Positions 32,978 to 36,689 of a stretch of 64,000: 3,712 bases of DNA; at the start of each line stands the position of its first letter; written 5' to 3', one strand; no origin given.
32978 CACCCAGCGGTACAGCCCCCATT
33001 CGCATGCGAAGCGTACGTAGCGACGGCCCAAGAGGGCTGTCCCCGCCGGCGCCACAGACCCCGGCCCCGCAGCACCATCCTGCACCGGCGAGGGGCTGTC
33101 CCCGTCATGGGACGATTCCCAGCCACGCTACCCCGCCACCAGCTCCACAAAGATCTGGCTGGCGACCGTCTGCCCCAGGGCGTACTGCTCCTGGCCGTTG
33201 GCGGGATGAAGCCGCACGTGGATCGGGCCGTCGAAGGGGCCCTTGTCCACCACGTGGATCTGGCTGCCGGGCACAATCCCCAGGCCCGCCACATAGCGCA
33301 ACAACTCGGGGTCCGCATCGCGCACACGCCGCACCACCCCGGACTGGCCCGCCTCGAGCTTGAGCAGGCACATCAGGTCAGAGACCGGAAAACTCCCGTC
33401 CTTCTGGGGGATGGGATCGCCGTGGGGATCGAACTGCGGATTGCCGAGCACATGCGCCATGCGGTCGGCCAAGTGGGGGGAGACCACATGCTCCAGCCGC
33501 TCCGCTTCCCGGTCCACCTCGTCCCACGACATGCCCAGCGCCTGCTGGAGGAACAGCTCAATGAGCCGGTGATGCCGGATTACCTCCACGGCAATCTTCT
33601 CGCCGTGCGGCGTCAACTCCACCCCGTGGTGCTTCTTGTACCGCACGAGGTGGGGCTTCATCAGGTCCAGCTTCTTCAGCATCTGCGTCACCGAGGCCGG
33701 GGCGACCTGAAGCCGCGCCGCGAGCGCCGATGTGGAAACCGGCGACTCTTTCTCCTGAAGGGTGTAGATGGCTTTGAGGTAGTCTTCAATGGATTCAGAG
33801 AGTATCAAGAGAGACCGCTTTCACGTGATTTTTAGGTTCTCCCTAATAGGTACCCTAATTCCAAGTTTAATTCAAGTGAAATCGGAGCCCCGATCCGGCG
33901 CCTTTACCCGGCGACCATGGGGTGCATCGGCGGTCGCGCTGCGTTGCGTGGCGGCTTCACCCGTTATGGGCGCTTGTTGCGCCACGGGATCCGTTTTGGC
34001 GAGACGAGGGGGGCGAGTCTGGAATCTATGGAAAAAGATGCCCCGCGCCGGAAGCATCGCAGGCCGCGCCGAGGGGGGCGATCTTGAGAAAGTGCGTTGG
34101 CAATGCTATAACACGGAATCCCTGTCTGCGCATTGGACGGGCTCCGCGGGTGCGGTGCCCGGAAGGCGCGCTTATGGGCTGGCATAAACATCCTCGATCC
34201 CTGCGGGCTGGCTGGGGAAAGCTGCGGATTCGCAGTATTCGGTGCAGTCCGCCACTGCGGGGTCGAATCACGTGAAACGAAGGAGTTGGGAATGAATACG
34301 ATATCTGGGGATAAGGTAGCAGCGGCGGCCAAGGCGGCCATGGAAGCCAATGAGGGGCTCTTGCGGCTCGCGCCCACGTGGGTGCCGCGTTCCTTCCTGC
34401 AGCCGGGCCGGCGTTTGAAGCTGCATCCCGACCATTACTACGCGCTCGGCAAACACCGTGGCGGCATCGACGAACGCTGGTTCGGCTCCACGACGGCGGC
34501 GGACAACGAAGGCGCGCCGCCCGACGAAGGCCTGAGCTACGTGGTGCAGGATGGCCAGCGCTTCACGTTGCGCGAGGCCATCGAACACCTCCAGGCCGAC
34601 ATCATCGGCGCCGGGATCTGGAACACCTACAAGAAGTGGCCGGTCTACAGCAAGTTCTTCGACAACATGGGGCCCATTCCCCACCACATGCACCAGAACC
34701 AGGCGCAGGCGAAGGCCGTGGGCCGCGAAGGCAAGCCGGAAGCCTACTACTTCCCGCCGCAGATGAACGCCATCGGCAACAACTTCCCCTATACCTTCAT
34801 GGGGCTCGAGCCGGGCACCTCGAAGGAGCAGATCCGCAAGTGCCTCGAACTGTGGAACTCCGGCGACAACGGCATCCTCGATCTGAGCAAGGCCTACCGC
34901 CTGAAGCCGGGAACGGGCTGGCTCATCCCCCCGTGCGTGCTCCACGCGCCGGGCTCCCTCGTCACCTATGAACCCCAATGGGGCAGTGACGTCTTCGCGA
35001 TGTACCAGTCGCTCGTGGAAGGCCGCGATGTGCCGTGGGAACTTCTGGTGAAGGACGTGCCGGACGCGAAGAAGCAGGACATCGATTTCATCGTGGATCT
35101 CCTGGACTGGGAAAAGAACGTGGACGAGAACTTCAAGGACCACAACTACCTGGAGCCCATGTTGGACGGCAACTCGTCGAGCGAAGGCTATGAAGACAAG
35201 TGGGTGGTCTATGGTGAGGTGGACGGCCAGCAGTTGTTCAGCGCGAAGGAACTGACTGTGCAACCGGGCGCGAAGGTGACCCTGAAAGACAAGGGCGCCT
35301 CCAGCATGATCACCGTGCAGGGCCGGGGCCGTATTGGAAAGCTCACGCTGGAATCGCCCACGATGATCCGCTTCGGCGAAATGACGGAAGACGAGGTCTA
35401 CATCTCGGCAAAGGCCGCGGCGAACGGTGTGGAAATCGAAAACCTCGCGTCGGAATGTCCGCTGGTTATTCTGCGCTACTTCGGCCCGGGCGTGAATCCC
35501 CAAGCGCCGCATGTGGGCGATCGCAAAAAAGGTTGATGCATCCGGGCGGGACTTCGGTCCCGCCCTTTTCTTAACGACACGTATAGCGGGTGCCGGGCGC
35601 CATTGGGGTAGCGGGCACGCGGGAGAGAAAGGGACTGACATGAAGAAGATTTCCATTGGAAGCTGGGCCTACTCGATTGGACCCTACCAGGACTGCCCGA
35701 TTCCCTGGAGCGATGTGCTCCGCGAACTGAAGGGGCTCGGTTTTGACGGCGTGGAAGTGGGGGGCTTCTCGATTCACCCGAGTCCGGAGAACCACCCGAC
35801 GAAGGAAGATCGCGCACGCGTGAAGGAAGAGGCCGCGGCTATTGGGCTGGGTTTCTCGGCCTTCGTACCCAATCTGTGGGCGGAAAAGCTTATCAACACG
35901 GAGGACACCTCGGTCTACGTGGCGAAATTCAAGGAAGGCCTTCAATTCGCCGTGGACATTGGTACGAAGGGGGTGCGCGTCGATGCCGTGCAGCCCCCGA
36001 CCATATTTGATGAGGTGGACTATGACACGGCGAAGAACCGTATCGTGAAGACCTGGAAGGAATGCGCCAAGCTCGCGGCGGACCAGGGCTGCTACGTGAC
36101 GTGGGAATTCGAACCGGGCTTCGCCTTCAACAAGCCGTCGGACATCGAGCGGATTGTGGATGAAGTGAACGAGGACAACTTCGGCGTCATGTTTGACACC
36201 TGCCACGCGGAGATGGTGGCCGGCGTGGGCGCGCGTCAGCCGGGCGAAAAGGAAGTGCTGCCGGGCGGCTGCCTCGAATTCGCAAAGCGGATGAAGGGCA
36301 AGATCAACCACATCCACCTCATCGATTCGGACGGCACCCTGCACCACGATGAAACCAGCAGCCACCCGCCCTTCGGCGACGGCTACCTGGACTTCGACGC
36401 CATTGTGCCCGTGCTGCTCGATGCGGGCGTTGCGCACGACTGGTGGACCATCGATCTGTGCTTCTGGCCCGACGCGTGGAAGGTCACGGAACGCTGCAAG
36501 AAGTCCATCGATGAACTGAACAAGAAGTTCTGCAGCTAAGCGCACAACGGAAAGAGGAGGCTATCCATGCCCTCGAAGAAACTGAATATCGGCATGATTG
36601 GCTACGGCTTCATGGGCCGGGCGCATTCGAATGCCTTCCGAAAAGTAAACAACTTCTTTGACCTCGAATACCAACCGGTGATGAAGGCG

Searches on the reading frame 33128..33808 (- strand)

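Call 99: search_protein_families(library=pfam, proteins=[window:33128-33808:-], max_evalue=0.0001)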
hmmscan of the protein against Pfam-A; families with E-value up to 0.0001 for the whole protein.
window:33128-33808:- (226 aa): 3 families
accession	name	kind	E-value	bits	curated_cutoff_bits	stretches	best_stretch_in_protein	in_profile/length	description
PF02742.21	Fe_dep_repr_C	-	1.7e-29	102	27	1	66-135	1-70/70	Iron dependent repressor, metal binding and dimerisation domain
PF04023.20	FeoA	-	5.3e-21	74.9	23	1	146-222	1-73/74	FeoA domain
PF01325.25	Fe_dep_repress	-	2.3e-19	69.8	26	1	3-63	2-60/60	Iron dependent repressor, N-terminal DNA binding domain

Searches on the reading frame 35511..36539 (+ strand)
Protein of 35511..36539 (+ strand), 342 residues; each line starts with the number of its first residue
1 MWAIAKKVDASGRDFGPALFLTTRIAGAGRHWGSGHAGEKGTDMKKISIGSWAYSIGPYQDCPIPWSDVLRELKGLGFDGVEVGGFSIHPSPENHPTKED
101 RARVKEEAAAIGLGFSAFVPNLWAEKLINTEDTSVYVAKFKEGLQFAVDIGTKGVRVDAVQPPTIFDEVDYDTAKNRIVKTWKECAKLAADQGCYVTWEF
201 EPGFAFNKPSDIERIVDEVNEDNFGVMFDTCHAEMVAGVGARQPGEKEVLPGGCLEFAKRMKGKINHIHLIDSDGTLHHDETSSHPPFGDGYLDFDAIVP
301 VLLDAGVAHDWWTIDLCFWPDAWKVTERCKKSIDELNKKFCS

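Call 99: search_protein_families(library=pfam, proteins=[window:35511-36539:+], max_evalue=0.0001)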
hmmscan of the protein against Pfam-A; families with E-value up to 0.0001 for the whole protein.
window:35511-36539:+ (342 aa): 1 family
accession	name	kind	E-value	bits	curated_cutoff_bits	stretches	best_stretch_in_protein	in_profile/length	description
PF01261.30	AP_endonuc_2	-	3e-28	99.6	31.1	1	71-315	2-228/249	Xylose isomerase-like TIM barrel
